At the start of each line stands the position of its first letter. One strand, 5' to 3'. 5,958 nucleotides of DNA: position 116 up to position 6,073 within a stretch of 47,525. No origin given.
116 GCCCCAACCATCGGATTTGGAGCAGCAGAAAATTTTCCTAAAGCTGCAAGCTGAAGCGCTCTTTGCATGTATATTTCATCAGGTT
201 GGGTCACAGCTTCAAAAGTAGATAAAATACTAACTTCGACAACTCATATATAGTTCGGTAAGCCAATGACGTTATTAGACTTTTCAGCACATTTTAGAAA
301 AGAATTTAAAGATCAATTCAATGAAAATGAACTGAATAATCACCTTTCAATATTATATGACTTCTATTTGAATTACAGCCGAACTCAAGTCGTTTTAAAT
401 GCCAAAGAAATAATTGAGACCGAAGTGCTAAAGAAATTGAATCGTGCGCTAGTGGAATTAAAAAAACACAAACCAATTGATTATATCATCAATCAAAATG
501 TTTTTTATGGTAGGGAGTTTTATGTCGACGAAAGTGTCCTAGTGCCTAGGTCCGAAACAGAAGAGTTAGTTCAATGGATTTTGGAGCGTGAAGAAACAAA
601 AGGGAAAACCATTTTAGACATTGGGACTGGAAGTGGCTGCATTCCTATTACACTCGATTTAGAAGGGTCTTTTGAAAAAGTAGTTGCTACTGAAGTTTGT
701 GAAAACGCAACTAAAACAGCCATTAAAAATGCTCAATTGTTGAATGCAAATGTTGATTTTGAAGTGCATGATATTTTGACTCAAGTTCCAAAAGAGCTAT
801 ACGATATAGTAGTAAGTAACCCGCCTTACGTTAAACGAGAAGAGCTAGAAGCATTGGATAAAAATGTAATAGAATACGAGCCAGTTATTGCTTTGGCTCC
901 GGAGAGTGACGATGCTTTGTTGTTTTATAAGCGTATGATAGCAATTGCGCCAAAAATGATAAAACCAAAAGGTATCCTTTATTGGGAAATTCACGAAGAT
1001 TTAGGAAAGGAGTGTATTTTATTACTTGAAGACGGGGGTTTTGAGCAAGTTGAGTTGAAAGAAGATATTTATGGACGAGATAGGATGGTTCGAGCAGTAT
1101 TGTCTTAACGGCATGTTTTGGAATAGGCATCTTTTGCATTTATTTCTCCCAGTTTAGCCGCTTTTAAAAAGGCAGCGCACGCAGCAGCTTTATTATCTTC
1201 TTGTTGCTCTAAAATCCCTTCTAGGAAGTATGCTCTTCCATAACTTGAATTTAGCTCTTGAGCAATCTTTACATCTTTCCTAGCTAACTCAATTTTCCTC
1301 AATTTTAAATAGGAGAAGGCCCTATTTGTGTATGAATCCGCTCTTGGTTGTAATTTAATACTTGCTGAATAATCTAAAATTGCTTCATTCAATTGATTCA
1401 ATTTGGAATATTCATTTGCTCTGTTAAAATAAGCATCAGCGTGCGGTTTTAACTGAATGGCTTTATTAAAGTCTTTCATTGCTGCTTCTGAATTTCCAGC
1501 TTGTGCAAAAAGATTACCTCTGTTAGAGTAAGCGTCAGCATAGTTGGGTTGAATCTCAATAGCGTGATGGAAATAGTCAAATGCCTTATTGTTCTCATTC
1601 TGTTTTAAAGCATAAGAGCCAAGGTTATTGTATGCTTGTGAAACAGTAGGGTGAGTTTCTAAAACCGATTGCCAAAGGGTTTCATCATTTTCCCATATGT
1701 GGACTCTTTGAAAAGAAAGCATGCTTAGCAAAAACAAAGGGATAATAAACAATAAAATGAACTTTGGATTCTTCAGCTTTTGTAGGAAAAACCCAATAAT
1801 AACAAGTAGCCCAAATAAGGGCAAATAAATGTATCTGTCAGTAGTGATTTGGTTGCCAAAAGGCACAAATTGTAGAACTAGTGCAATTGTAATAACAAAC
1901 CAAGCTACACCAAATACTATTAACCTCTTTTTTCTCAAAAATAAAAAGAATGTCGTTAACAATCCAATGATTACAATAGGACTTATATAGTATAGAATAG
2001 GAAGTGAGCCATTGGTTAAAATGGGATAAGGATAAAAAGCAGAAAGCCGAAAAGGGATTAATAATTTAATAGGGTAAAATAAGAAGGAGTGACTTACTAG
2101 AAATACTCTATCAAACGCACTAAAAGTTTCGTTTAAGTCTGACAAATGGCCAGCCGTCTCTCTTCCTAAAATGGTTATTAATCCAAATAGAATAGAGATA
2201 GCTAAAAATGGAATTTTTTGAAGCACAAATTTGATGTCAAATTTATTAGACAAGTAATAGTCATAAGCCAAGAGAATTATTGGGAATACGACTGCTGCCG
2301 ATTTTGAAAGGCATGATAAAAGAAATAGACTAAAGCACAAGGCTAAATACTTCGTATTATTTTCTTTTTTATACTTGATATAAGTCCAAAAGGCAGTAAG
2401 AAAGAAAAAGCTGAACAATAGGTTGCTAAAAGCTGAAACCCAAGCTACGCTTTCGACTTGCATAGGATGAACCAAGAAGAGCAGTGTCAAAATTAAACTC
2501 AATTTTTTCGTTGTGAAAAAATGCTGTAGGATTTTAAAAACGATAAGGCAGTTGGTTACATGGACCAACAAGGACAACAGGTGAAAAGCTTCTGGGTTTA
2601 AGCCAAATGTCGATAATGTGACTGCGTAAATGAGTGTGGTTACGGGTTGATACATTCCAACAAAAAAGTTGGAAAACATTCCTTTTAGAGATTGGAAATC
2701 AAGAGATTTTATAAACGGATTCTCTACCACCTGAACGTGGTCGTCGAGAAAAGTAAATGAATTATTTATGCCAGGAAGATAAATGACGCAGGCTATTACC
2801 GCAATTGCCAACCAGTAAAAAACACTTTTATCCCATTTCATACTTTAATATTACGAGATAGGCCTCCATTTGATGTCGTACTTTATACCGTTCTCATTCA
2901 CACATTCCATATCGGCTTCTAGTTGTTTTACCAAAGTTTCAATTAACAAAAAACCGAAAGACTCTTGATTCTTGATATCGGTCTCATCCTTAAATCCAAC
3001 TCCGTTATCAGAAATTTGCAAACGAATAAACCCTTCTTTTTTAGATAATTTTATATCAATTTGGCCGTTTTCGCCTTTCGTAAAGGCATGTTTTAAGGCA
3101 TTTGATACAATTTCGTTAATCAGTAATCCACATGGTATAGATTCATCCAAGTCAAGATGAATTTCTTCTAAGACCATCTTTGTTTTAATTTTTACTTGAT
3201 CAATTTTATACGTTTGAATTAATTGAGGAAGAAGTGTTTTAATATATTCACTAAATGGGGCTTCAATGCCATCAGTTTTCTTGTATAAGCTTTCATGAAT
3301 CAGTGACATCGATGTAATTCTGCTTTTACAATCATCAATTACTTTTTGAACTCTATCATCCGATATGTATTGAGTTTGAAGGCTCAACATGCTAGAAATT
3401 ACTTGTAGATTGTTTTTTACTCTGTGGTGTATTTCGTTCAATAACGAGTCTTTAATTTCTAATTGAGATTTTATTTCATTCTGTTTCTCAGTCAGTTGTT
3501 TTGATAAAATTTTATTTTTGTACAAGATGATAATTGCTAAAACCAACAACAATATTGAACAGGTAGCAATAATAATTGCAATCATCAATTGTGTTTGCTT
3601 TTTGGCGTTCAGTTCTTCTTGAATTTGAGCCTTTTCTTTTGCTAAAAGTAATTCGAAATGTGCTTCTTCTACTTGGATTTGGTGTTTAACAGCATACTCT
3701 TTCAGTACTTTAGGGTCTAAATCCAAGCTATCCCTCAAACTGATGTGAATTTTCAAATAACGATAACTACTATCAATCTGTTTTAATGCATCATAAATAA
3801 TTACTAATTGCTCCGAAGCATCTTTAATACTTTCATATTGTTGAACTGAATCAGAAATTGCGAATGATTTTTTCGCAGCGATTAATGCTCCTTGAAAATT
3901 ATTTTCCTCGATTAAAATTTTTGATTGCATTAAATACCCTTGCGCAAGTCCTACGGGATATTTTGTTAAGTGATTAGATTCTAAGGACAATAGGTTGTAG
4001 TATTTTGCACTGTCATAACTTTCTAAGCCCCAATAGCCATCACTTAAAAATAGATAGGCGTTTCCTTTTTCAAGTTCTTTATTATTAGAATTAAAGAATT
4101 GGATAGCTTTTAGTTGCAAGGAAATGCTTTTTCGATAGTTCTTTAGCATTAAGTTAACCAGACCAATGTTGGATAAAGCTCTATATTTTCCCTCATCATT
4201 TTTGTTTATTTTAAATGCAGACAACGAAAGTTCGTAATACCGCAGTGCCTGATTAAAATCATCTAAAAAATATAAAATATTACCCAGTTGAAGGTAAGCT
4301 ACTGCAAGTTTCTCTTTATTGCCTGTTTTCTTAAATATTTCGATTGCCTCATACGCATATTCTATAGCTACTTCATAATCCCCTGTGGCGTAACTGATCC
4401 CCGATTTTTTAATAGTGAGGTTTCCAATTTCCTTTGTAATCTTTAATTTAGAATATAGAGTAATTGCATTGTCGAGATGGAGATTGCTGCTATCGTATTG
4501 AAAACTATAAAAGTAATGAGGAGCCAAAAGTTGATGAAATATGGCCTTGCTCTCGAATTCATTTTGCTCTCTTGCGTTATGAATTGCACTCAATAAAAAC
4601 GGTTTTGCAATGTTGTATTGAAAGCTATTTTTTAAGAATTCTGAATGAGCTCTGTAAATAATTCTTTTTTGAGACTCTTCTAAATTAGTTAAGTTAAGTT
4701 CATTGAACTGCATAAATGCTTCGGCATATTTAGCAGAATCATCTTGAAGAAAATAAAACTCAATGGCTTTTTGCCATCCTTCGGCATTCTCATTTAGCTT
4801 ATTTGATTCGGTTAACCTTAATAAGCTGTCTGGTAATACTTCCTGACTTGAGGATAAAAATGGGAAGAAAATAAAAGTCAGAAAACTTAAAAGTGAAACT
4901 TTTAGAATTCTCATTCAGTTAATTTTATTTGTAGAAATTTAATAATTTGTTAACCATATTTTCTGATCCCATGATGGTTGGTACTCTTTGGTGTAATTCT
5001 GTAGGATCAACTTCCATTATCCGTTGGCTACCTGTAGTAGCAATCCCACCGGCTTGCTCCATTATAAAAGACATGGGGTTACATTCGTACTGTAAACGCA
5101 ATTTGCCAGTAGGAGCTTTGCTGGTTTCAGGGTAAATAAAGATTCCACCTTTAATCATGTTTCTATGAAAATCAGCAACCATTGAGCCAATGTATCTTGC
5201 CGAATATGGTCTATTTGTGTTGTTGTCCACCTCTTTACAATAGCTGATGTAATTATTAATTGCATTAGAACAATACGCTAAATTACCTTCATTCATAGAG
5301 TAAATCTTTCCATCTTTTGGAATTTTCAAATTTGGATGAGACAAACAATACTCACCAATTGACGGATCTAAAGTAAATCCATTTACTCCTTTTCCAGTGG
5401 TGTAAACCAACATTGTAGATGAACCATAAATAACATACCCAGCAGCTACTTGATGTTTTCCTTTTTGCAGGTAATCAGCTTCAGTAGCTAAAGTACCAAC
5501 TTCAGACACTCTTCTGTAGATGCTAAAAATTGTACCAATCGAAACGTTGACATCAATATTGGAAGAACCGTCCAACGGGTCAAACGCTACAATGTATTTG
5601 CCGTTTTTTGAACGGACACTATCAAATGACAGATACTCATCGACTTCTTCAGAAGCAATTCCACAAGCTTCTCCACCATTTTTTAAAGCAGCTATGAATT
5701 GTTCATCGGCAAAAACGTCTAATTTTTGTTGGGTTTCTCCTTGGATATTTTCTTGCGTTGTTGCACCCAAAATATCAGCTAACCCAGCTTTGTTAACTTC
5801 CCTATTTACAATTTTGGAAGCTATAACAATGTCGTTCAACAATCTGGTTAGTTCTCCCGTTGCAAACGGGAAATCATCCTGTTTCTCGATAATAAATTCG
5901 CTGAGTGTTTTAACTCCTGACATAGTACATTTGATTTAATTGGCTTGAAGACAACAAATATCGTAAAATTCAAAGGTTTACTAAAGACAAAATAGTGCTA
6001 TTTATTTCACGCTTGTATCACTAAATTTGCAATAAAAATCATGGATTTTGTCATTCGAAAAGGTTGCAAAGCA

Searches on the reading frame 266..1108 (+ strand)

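Call 25: search_protein_families(library=pfam, proteins=[window:266-1108:+], max_evalue=0.0001)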
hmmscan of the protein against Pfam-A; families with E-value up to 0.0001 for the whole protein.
window:266-1108:+ (280 aa): 7 families
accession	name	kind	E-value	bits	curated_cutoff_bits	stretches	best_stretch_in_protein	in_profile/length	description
PF05175.20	MTS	-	1.4e-12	48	23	1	108-193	30-113/170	Methyltransferase small domain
PF06325.19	PrmA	-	6.1e-09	36.2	22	1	105-185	154-233/296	Ribosomal protein L11 methyltransferase (PrmA)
PF13847.12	Methyltransf_31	-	6.6e-08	32.8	27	1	111-240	2-109/145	Methyltransferase domain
PF13649.12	Methyltransf_25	-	6.8e-07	30.3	27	1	116-197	1-85/97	Methyltransferase domain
PF07669.17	Eco57I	-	7.9e-07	29.8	25.3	1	149-231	49-132/171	Eco57I restriction-modification methylase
PF12847.13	Methyltransf_18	-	3.3e-06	27.6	27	1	112-183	14-87/151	Methyltransferase domain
PF17827.6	PrmC_N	-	9e-06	26.6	23.4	1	27-75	22-70/71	PrmC N-terminal domain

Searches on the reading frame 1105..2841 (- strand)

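Call 25: search_protein_families(library=pfam, proteins=[window:1105-2841:-], max_evalue=0.0001)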
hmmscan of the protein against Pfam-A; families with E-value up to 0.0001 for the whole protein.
window:1105-2841:- (578 aa): 11 families
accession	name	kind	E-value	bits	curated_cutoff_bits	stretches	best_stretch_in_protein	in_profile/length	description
PF00515.34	TPR_1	-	9.3e-27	92.2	27.8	3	435-467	1-33/34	Tetratricopeptide repeat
PF07719.23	TPR_2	-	1.9e-18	65.4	27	1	435-467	1-33/34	Tetratricopeptide repeat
PF13181.12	TPR_8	-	6.9e-18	63.7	25.7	1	435-466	1-32/34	Tetratricopeptide repeat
PF13431.12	TPR_17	-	1.1e-14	53.8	24.4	0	426-454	4-32/34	Tetratricopeptide repeat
PF13414.12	TPR_11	-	4e-12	46.1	26.8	0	413-449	6-42/42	TPR repeat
PF13432.12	TPR_16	-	3.2e-09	37.5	32.7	0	407-468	3-64/65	Tetratricopeptide repeat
PF13424.12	TPR_12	-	1.8e-08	34.9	30.1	0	389-431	32-75/77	Tetratricopeptide repeat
PF13371.12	TPR_9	-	1.3e-07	32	35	1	410-469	4-63/73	Tetratricopeptide repeat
PF13231.12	PMT_2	-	3.3e-06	27.9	26.1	1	66-219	4-151/160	Dolichyl-phosphate-mannose-protein mannosyltransferase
PF13374.12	TPR_10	-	1.4e-05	25.3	27.5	0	402-430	3-31/42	Tetratricopeptide repeat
PF12569.14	NatA_aux_su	-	5.7e-05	22.7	33.3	1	394-474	192-264/515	N-terminal acetyltransferase A, auxiliary subunit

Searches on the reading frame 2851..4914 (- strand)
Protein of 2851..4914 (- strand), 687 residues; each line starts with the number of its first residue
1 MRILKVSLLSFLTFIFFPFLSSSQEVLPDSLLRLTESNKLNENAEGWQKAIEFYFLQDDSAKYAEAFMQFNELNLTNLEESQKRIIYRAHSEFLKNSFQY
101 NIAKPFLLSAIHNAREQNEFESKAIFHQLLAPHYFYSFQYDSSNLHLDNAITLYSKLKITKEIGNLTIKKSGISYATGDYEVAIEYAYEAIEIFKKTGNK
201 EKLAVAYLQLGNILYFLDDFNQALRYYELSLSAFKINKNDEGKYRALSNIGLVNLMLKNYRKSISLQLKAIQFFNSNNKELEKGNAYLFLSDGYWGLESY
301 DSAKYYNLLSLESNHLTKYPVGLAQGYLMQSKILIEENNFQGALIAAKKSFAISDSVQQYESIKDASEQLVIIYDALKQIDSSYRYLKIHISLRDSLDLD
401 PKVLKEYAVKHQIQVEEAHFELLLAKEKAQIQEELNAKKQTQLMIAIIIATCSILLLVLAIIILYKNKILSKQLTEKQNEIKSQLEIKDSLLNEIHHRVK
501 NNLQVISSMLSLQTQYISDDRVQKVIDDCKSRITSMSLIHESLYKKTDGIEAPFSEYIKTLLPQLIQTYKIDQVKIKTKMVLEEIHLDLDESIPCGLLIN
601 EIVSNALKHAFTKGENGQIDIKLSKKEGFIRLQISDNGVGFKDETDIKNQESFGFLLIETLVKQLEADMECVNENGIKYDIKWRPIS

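Call 25: search_protein_families(library=pfam, proteins=[window:2851-4914:-], max_evalue=0.0001)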
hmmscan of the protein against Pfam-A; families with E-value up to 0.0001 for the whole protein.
window:2851-4914:- (687 aa): 7 families
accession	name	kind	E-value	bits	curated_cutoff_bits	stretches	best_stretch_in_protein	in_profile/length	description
PF07568.18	HisKA_2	-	8.3e-27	93.5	22.3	1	494-569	1-76/76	Histidine kinase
PF13424.12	TPR_12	-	3.8e-16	59.5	30.1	1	175-235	14-76/77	Tetratricopeptide repeat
PF13581.12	HATPase_c_2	-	3.5e-08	34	27.4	1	581-667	18-114/127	Histidine kinase-like ATPase domain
PF02518.31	HATPase_c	-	2e-07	31.8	26.4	1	597-669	8-91/111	Histidine kinase-, DNA gyrase B-, and HSP90-like ATPase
PF07536.20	HWE_HK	-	3.3e-06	28.2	22.8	1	494-558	1-62/83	HWE histidine kinase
PF13374.12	TPR_10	-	6.8e-06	26.4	27.5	0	204-231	2-29/42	Tetratricopeptide repeat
PF07719.23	TPR_2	-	7.2e-06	26.2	27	0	205-232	2-29/34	Tetratricopeptide repeat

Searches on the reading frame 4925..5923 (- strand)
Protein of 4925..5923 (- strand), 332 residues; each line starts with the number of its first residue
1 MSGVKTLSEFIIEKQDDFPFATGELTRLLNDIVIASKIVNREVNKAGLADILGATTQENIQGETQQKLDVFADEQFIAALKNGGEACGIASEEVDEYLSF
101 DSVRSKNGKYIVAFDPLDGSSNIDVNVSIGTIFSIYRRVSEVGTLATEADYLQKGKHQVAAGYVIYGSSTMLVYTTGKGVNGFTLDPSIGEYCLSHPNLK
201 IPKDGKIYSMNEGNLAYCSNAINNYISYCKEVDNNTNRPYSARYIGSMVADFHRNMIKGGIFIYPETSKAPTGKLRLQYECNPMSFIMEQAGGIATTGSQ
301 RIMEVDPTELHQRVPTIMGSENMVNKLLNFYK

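Call 25: search_protein_families(library=pfam, proteins=[window:4925-5923:-], max_evalue=0.0001)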
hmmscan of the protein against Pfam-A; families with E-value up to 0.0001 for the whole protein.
window:4925-5923:- (332 aa): 2 families
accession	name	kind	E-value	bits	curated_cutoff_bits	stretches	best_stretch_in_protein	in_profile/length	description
PF00316.25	FBPase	-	2.6e-78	262.4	34.8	1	5-197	1-191/191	Fructose-1-6-bisphosphatase, N-terminal domain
PF18913.5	FBPase_C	-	3.9e-47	159.7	27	1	201-331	1-126/127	Fructose-1-6-bisphosphatase, C-terminal domain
